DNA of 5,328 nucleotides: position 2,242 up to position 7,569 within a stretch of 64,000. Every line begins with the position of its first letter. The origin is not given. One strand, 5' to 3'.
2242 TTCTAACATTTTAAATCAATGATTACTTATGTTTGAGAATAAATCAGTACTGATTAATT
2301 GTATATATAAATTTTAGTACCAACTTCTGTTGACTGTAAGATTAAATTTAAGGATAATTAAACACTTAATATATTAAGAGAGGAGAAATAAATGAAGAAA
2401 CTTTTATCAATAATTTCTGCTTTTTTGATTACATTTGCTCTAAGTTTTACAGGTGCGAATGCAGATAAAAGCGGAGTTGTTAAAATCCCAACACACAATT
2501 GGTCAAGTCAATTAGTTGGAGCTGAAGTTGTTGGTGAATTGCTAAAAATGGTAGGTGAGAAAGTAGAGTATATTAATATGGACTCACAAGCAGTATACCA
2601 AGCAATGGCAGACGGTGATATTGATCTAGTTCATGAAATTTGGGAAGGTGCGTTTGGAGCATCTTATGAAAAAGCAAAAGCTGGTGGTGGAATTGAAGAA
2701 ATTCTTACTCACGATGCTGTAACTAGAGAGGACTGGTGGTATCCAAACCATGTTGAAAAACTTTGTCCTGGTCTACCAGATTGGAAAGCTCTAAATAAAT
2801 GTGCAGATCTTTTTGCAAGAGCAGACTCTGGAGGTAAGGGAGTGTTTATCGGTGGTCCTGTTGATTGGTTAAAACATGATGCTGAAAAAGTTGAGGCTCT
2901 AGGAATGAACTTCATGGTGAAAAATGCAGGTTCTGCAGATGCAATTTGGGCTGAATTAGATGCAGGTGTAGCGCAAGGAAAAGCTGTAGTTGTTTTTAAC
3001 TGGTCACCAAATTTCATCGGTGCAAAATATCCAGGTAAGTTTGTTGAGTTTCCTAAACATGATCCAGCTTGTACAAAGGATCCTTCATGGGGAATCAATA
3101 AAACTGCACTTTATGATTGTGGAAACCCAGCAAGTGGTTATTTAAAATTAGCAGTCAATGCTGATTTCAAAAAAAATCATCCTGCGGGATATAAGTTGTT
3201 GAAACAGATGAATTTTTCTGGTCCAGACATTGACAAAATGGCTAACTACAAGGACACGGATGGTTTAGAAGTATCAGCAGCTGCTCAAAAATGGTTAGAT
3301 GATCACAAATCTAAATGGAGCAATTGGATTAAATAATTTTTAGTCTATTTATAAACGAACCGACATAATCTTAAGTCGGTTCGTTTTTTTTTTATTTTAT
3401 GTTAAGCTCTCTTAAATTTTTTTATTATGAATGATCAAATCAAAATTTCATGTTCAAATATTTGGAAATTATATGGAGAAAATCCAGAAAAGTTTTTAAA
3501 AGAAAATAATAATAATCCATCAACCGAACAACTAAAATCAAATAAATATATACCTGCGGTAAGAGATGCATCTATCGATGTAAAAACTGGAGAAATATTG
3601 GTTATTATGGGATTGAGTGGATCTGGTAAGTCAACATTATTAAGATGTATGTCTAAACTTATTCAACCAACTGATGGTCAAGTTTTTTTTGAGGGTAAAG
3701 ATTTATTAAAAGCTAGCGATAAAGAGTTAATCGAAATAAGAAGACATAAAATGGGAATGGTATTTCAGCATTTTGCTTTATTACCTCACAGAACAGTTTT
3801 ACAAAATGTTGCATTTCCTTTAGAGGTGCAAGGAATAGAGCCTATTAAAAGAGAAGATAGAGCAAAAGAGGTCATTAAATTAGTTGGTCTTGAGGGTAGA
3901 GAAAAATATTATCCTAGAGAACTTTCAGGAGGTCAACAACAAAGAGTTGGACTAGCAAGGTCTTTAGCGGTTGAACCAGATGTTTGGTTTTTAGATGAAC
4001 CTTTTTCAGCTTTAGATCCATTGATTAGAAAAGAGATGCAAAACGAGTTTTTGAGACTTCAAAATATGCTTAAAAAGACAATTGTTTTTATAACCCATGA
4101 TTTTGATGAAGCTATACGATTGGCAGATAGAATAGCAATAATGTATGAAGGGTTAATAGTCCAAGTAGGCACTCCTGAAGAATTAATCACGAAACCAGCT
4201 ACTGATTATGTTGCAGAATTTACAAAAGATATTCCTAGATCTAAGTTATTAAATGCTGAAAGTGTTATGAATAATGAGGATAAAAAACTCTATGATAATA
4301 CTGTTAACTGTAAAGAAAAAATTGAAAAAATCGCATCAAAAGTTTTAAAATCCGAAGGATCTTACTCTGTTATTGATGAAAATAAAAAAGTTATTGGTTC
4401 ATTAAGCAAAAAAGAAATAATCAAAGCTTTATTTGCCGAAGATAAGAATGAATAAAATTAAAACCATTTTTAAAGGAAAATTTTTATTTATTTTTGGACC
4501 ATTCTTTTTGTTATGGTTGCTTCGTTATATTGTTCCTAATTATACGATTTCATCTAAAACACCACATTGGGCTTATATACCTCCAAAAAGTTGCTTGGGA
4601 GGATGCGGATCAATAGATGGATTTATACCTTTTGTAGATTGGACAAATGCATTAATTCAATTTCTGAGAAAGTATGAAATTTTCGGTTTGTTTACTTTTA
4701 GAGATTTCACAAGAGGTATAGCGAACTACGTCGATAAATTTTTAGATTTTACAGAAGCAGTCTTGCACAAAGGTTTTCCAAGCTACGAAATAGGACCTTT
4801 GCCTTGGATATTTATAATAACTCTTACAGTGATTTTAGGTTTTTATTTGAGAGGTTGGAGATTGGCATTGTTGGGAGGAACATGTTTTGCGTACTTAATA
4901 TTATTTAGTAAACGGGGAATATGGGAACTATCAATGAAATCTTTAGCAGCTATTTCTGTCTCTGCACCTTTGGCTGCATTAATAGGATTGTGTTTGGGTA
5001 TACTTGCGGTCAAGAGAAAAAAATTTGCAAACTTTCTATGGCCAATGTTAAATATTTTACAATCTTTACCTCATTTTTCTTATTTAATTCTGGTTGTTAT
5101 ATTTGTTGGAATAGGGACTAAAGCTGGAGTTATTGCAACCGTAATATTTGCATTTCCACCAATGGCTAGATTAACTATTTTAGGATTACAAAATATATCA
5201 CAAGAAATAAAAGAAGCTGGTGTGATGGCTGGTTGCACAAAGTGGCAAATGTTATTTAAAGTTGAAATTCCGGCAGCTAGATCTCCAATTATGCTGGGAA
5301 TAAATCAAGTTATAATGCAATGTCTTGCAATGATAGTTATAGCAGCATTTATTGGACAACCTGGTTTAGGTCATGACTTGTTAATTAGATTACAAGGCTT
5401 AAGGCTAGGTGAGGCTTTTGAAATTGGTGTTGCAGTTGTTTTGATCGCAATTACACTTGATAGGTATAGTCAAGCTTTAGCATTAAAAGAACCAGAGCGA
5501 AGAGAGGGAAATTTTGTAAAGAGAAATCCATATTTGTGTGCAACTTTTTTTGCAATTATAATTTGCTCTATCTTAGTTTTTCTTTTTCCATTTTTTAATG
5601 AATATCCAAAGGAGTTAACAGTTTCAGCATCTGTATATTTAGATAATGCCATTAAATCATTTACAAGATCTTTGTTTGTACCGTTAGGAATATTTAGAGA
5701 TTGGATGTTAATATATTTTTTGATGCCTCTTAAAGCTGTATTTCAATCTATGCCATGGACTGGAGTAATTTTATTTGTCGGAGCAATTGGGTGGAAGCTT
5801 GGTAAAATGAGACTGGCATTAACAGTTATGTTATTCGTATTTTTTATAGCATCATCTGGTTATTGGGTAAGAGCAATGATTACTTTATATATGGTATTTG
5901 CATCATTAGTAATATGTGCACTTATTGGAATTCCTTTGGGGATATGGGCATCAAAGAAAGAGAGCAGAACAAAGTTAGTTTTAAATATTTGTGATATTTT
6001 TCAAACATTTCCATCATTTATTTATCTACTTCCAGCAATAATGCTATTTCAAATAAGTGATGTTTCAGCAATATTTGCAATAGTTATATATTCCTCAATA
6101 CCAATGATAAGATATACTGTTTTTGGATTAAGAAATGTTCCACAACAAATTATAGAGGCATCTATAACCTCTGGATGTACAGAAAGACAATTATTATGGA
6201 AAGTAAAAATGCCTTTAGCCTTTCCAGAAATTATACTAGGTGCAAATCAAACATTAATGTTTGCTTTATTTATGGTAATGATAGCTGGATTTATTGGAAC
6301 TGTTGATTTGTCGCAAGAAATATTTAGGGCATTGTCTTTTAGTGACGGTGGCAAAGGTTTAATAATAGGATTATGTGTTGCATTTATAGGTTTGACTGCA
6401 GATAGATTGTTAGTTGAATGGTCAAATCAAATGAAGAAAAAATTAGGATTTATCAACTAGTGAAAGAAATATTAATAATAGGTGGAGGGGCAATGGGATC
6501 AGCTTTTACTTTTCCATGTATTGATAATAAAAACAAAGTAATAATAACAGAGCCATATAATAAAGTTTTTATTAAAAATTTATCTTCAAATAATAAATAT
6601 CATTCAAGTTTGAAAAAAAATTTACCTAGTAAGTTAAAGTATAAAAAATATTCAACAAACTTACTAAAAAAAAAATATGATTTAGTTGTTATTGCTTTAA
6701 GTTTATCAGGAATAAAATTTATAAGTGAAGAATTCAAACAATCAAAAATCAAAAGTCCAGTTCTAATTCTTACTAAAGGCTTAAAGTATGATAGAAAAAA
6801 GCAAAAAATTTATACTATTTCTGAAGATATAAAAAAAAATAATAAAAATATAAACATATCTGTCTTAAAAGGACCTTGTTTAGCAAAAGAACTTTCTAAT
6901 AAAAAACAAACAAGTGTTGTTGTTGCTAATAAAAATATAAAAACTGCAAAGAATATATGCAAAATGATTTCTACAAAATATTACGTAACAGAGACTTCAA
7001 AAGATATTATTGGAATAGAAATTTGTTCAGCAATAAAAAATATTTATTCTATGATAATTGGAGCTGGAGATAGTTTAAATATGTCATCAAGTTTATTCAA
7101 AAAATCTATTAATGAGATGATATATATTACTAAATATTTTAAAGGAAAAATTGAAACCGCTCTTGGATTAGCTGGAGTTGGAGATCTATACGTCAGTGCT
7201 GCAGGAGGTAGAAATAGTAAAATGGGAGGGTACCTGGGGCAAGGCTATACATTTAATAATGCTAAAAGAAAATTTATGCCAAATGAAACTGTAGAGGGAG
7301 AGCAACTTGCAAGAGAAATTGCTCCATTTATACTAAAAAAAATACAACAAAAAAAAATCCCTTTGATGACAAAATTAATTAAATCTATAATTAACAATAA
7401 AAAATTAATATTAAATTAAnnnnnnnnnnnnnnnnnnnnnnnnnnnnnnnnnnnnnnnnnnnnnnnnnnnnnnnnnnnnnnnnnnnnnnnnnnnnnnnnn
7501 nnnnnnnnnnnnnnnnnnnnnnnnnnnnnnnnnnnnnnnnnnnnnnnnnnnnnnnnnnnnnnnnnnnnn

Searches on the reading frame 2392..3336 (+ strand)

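Call 15: search_protein_families(library=pfam, proteins=[window:2392-3336:+], max_evalue=0.00001)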
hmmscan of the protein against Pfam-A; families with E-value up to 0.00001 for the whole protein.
window:2392-3336:+ (314 aa): 1 family
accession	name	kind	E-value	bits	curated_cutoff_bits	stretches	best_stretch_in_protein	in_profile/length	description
PF04069.17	OpuAC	-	1.1e-40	140.4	21.2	1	30-303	3-256/257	Substrate binding domain of ABC-type glycine betaine transport system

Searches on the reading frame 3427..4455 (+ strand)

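Call 15: search_protein_families(library=pfam, proteins=[window:3427-4455:+], max_evalue=0.00001)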
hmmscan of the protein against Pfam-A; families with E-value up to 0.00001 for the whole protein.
window:3427-4455:+ (342 aa): 2 families
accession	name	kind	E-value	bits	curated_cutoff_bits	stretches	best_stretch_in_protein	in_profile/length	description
PF00005.33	ABC_tran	-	6.3e-36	124.4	25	1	46-193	2-136/137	ABC transporter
PF13304.12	AAA_21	-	1.4e-06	29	27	0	150-225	222-299/304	AAA domain, putative AbiEii toxin, Type IV TA system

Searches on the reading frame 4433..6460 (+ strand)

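Call 15: search_protein_families(library=pfam, proteins=[window:4433-6460:+], max_evalue=0.00001)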
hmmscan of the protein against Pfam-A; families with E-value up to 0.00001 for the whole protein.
window:4433-6460:+ (675 aa): 1 family
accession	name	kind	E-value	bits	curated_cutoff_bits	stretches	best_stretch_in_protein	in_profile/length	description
PF00528.27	BPD_transp_1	-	6.2e-35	121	26.4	2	499-659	1-174/184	Binding-protein-dependent transport system inner membrane component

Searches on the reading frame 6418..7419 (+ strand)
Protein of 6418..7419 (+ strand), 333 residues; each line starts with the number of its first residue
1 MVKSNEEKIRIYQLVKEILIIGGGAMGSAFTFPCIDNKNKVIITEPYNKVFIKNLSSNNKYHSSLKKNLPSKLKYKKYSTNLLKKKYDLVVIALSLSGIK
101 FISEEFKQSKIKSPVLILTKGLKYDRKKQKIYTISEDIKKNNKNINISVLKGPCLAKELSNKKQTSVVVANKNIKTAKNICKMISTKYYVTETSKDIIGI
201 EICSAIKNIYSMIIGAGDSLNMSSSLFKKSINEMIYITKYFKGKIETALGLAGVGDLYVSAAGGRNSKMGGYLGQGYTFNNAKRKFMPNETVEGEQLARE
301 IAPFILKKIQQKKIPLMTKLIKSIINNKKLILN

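Call 15: search_protein_families(library=pfam, proteins=[window:6418-7419:+], max_evalue=0.00001)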
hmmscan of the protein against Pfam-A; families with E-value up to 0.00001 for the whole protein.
window:6418-7419:+ (333 aa): 3 families
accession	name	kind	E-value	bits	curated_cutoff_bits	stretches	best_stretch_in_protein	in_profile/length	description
PF07479.19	NAD_Gly3P_dh_C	-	1.5e-23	84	25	1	196-329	1-136/142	NAD-dependent glycerol-3-phosphate dehydrogenase C-terminus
PF01210.29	NAD_Gly3P_dh_N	-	3.2e-17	63.4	23.1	1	18-176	2-157/158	NAD-dependent glycerol-3-phosphate dehydrogenase N-terminus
PF20618.3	GPD_NAD_C_bact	-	8.7e-06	26.6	27.6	0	252-319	1-65/66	Bacterial GPD, NAD-dependent C-terminal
